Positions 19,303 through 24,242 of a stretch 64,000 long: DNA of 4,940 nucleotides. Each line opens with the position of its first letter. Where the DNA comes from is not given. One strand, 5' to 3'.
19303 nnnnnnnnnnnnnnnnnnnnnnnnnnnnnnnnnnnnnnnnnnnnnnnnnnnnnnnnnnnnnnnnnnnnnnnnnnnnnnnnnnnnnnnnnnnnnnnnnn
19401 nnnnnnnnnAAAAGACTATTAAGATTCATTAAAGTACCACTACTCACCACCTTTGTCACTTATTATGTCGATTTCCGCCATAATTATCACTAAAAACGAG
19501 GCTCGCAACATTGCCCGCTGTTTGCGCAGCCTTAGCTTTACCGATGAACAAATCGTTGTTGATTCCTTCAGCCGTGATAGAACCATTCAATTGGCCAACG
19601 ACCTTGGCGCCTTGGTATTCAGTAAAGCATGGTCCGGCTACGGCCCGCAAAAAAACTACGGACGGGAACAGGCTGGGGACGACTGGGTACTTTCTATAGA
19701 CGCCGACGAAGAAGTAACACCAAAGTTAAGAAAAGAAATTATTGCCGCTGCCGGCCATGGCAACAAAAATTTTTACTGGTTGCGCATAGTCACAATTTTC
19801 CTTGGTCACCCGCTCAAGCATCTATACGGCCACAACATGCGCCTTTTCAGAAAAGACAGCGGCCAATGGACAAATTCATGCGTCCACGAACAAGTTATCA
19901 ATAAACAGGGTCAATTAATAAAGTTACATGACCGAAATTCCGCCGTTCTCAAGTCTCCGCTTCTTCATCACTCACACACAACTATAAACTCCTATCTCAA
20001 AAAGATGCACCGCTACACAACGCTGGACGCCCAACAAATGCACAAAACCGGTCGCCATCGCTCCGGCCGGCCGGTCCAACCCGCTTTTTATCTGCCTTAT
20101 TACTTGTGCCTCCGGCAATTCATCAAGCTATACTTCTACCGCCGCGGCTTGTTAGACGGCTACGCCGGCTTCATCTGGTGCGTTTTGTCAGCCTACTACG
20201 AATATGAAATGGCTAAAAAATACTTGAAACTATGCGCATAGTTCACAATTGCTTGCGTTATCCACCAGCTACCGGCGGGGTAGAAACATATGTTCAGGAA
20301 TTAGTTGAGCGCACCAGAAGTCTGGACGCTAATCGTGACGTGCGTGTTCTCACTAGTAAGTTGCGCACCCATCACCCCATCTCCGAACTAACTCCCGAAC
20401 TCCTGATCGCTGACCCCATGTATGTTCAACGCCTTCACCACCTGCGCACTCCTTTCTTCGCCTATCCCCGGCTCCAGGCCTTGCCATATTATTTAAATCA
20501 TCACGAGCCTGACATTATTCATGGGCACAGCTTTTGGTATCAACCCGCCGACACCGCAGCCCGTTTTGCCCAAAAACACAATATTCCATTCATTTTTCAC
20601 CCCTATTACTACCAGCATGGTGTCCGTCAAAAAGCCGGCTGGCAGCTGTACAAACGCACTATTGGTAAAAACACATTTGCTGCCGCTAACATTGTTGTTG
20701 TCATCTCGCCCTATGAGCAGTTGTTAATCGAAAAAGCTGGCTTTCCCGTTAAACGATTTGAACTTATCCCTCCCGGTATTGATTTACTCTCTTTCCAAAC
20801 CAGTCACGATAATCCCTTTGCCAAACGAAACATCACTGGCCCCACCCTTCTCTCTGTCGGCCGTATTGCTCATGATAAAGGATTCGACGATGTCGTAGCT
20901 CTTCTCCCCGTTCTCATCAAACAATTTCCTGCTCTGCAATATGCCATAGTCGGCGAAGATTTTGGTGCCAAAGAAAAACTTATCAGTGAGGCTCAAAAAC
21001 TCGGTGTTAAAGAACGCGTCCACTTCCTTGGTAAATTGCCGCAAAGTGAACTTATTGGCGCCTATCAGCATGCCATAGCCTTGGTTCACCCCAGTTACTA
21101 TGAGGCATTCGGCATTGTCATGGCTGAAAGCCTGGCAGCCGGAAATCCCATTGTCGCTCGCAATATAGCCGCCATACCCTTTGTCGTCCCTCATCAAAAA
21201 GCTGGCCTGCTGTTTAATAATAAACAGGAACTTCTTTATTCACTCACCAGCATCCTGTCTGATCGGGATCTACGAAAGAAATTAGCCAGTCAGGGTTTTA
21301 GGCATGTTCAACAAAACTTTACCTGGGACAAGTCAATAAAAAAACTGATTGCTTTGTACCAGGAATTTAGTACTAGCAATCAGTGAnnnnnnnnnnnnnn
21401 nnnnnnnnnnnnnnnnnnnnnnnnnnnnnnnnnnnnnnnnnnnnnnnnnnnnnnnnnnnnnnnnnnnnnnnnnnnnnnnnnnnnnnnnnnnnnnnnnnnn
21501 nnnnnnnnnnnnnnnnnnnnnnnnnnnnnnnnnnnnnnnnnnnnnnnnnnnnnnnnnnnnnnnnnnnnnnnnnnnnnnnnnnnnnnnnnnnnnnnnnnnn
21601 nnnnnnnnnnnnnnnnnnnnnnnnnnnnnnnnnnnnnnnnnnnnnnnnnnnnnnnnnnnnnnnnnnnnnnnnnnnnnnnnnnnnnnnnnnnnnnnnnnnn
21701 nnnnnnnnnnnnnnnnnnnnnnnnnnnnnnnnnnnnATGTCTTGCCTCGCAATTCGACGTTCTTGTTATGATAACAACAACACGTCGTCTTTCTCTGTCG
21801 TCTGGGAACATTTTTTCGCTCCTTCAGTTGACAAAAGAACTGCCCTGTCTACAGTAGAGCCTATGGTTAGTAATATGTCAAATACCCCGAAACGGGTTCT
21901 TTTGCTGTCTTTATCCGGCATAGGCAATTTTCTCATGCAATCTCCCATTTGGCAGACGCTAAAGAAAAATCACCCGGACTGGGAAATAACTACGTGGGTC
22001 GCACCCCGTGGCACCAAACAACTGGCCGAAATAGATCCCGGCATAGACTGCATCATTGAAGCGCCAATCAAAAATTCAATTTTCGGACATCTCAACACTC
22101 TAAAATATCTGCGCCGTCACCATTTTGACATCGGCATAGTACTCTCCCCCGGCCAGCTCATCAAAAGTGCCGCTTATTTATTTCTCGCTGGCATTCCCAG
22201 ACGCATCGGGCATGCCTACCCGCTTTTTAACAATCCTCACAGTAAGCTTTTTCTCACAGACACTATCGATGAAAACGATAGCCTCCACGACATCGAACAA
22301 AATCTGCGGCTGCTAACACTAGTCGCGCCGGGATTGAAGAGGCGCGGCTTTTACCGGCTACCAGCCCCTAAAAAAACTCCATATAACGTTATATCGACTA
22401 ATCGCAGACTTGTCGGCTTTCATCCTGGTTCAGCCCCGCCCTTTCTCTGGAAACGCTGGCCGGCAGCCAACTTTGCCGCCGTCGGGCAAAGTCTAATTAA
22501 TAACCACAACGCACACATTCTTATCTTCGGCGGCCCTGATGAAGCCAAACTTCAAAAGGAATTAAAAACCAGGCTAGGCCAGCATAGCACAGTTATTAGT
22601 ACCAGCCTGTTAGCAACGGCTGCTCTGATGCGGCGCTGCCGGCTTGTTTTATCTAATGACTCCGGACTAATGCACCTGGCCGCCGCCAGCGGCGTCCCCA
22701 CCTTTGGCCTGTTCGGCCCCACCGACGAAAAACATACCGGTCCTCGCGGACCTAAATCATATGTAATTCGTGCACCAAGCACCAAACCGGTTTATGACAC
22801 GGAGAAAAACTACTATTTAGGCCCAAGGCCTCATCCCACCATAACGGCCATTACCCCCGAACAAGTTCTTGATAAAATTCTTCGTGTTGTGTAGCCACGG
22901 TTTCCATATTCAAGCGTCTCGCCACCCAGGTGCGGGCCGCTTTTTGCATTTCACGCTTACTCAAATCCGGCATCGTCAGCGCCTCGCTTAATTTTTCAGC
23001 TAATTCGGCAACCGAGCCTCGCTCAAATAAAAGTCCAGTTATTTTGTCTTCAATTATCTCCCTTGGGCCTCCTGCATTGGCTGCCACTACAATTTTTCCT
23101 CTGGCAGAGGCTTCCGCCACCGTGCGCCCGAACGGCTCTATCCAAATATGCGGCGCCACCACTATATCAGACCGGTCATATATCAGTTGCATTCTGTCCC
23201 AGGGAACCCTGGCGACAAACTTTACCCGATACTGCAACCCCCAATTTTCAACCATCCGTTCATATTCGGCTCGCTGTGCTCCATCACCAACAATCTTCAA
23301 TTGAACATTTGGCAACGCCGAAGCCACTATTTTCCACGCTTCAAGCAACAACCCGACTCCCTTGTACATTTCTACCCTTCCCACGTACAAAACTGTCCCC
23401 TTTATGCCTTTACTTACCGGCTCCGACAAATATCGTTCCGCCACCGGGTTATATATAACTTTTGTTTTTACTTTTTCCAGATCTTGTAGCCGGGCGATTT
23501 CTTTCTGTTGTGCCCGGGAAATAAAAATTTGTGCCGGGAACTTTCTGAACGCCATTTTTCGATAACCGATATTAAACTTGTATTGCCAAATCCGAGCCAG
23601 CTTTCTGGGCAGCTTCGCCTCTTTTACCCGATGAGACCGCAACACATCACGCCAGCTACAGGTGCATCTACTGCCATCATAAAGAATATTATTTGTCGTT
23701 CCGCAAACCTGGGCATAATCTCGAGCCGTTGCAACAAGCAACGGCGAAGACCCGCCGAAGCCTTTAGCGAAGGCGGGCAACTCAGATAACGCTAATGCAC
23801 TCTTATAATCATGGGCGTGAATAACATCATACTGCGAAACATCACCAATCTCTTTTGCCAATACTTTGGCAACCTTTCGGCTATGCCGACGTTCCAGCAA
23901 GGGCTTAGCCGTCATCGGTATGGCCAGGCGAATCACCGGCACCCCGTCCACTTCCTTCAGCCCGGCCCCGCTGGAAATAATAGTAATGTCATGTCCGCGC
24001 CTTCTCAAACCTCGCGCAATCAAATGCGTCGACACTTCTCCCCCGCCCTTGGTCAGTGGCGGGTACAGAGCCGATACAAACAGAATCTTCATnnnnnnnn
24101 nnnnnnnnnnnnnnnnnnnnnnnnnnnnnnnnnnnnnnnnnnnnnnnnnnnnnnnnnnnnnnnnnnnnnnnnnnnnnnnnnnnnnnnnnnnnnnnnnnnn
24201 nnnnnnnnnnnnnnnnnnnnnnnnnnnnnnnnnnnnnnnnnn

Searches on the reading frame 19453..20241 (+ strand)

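Call 10: search_protein_families(library=pfam, proteins=[window:19453-20241:+], max_evalue=0.01)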
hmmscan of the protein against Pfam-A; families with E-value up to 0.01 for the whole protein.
window:19453-20241:+ (262 aa): 1 family
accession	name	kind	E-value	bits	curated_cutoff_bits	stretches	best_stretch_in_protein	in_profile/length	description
PF00535.33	Glycos_transf_2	-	2.3e-16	60.7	23.3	1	8-132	1-137/168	Glycosyl transferase family 2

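Call 78: search_protein_families(library=ncbifam, proteins=[window:19453-20241:+], max_evalue=0.0001)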
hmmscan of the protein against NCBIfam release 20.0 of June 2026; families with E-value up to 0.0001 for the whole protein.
window:19453-20241:+ (262 aa): 4 families
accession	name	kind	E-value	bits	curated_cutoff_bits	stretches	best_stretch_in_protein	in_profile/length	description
TIGR04283.1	glyco_like_mftF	equivalog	5.6e-12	45.7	182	1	7-105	1-102/221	TIGR04283 family arsenosugar biosynthesis glycosyltransferase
TIGR04195.1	S_glycosyl_SunS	equivalog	3.1e-11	42.8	350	1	6-155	58-209/421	SunS family peptide S-glycosyltransferase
TIGR04182.1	glyco_TIGR04182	equivalog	1.7e-05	24.3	325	1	8-98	3-95/293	S-layer glycoprotein N-glycosyltransferase AglJ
NF010496.0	PRK13915.1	equivalog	9.5e-05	21.6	262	0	6-58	32-91/307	glucosyl-3-phosphoglycerate synthase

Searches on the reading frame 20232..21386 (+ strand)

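Call 10: search_protein_families(library=pfam, proteins=[window:20232-21386:+], max_evalue=0.01)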
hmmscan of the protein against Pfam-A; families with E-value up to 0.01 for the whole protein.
window:20232-21386:+ (384 aa): 6 families
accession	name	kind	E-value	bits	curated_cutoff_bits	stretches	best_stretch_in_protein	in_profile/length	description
PF00534.26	Glycos_transf_1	-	5.5e-32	111.1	26.4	1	202-355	14-169/172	Glycosyl transferases group 1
PF13692.12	Glyco_trans_1_4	-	4.6e-23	82.5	27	1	204-344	2-142/142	Glycosyl transferases group 1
PF13439.12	Glyco_transf_4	-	1.6e-16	61.2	28.5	1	15-185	2-168/170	Glycosyltransferase Family 4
PF13579.12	Glyco_trans_4_4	-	4.5e-16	60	29.7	1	15-182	1-158/158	Glycosyl transferase 4-like domain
PF13524.12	Glyco_trans_1_2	-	2.9e-08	34.2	25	1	228-373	9-143/144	Glycosyl transferase-like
PF20706.3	GT4-conflict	-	3.1e-05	23.6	26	1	144-311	139-312/385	Family 4 Glycosyltransferase in conflict systems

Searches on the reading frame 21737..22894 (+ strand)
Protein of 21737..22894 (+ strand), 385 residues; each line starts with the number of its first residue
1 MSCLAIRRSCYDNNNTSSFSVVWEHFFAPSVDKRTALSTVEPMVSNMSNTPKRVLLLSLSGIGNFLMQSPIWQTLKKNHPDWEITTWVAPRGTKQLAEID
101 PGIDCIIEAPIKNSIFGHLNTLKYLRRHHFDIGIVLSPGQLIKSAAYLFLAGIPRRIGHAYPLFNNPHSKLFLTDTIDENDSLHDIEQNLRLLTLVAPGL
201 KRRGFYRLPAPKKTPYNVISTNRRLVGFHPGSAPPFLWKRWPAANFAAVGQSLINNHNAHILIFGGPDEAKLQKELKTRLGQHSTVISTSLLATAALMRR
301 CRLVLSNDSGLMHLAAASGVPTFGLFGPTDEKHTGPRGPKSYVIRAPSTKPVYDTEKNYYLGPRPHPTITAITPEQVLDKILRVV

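Call 10: search_protein_families(library=pfam, proteins=[window:21737-22894:+], max_evalue=0.01)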
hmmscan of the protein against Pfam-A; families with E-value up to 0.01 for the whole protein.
window:21737-22894:+ (385 aa): 1 family
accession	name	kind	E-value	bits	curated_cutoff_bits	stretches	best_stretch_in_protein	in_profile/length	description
PF01075.23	Glyco_transf_9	-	4.4e-32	111.8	22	1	123-348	6-230/247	Glycosyltransferase family 9 (heptosyltransferase)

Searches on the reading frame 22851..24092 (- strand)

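Call 10: search_protein_families(library=pfam, proteins=[window:22851-24092:-], max_evalue=0.01)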
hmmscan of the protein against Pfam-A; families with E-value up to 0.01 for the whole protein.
window:22851-24092:- (413 aa): 6 families
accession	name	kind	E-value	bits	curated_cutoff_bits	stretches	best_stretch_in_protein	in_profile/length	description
PF00534.26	Glycos_transf_1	-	1.6e-37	129.1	26.4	1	231-388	15-171/172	Glycosyl transferases group 1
PF13692.12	Glyco_trans_1_4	-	1.1e-29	103.9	27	1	233-373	3-141/142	Glycosyl transferases group 1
PF13439.12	Glyco_transf_4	-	6.5e-17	62.5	28.5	1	16-217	2-166/170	Glycosyltransferase Family 4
PF13579.12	Glyco_trans_4_4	-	8e-12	46.2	29.7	1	16-102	1-86/158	Glycosyl transferase 4-like domain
PF08323.17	Glyco_transf_5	-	1.6e-05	25.2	22.7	0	73-103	117-144/239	Starch synthase catalytic domain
PF13477.12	Glyco_trans_4_2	-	0.00016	22.3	23.4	1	20-105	11-92/139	Glycosyl transferase 4-like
